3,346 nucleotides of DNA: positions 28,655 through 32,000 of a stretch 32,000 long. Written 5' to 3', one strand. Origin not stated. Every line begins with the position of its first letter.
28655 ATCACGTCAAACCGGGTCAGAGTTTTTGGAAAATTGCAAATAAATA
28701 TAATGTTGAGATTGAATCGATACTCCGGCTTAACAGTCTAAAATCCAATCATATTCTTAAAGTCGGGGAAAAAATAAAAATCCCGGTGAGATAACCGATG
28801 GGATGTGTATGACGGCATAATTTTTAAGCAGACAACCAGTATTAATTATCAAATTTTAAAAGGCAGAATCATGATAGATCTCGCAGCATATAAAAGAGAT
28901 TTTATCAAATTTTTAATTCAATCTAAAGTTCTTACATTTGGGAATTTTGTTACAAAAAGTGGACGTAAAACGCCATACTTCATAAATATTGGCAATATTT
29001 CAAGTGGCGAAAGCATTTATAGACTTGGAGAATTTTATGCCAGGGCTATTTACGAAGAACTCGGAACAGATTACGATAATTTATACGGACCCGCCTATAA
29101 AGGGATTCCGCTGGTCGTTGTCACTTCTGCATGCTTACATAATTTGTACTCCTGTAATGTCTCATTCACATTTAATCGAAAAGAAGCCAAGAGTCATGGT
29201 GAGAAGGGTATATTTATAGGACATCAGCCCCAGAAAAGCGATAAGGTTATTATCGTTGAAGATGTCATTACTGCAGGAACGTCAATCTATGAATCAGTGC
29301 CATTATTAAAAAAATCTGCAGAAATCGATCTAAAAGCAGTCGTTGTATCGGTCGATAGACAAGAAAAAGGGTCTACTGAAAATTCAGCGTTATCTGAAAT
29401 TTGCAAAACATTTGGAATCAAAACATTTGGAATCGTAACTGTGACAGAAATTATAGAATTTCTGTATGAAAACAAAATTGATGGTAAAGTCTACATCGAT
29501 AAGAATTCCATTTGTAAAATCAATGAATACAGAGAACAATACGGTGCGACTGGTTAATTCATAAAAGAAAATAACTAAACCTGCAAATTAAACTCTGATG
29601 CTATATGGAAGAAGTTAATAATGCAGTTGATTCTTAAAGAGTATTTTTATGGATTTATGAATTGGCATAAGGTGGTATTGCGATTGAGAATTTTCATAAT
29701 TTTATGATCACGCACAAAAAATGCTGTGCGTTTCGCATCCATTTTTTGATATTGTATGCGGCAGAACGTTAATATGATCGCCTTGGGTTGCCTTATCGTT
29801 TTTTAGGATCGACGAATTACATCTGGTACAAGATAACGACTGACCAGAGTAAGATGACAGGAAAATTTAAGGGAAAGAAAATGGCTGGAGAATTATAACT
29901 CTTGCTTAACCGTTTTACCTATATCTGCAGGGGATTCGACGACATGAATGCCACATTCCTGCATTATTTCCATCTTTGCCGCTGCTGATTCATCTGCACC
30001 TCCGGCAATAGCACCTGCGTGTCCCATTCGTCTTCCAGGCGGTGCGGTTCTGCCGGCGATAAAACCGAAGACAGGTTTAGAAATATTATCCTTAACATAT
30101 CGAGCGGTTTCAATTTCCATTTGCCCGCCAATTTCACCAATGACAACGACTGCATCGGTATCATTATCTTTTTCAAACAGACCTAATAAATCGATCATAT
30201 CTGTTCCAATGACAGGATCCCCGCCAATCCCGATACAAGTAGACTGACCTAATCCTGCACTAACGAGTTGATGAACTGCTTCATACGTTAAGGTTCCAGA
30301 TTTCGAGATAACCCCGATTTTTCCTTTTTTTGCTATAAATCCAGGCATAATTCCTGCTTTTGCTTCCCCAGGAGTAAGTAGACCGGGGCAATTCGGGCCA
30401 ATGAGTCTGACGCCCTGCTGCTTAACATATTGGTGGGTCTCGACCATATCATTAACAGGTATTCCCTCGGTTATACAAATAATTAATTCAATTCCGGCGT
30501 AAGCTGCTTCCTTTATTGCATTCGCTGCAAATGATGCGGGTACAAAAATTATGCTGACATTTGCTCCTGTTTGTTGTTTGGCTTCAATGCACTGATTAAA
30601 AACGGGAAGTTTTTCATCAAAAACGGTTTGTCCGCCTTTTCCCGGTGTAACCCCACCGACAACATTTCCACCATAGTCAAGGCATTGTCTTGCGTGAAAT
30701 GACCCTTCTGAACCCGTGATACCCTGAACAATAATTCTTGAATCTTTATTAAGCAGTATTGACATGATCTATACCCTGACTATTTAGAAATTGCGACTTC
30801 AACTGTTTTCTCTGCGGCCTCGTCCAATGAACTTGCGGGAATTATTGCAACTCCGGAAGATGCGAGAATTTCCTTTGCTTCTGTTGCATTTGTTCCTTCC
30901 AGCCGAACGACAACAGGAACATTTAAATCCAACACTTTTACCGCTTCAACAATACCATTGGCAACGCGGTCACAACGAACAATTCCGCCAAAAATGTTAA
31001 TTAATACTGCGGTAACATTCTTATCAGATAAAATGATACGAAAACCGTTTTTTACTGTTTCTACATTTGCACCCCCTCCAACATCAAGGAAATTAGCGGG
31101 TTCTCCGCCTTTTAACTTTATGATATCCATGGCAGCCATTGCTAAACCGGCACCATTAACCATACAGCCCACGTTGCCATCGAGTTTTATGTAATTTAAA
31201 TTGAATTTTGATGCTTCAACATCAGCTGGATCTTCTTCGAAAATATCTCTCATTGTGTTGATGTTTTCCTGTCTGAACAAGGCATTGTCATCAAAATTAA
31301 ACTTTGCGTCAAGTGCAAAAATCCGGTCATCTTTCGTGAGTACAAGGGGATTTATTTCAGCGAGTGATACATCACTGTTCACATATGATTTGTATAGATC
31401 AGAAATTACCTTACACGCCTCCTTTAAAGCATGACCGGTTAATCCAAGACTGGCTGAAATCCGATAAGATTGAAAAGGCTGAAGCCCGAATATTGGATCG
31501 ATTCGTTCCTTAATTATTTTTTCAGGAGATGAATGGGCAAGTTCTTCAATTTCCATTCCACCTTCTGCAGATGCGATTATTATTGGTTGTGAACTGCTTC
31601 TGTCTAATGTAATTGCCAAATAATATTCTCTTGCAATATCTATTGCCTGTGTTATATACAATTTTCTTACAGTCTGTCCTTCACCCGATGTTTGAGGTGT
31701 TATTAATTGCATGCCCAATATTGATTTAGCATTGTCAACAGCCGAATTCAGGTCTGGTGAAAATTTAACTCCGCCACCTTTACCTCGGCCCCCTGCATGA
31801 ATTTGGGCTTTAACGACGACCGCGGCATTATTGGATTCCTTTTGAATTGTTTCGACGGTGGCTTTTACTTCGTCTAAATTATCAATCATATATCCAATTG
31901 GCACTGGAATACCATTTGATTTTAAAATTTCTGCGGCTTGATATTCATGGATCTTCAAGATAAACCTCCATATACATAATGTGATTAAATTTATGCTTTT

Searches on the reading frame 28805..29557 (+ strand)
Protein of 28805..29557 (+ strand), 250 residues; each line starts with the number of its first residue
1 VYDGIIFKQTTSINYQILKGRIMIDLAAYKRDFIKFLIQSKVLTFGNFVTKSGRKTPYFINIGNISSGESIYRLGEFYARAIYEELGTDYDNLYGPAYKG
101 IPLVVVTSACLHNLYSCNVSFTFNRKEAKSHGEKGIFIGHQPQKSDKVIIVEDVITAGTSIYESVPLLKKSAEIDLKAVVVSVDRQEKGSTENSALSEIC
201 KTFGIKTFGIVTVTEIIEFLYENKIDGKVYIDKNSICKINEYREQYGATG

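Call 14: search_protein_families(library=pfam, proteins=[window:28805-29557:+], max_evalue=0.001)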
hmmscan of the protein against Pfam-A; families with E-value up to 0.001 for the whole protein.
window:28805-29557:+ (250 aa): 1 family
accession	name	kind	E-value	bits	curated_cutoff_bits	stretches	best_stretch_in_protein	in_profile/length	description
PF00156.33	Pribosyltran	-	9.7e-07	28.7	26.3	1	63-182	3-124/158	Phosphoribosyl transferase domain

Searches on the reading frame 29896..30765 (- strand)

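Call 14: search_protein_families(library=pfam, proteins=[window:29896-30765:-], max_evalue=0.001)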
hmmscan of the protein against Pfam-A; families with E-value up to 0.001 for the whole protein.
window:29896-30765:- (290 aa): 4 families
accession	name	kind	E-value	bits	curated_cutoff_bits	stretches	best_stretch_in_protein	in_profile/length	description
PF02629.25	CoA_binding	-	8.8e-26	90.9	22.3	1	6-101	1-97/97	CoA binding domain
PF00549.24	Ligase_CoA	-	1.7e-17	64.2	24.5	1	153-263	1-117/128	CoA-ligase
PF13607.11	Succ_CoA_lig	-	6.9e-10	39.3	27.4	1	147-282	1-131/138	Succinyl-CoA ligase like flavodoxin domain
PF13380.12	CoA_binding_2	-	5e-05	24.2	22.8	1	25-130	20-114/116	CoA binding domain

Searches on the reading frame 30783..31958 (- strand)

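Call 14: search_protein_families(library=pfam, proteins=[window:30783-31958:-], max_evalue=0.001)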
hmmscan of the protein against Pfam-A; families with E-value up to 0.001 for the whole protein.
window:30783-31958:- (392 aa): 4 families
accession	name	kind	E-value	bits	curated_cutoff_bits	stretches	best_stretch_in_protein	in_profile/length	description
PF08442.15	ATP-grasp_2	-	2.1e-69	233.7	29.5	1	2-206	1-201/202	ATP-grasp domain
PF00549.24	Ligase_CoA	-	1.4e-33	116.2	24.5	1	266-386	1-128/128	CoA-ligase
PF24948.1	Citrate_synth_N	-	6.3e-14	52.3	83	1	40-230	47-228/232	ATP-citrate synthase ATP-grasp domain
PF13549.11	ATP-grasp_5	-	2.5e-05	24.2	27.6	1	4-220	11-219/221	ATP-grasp domain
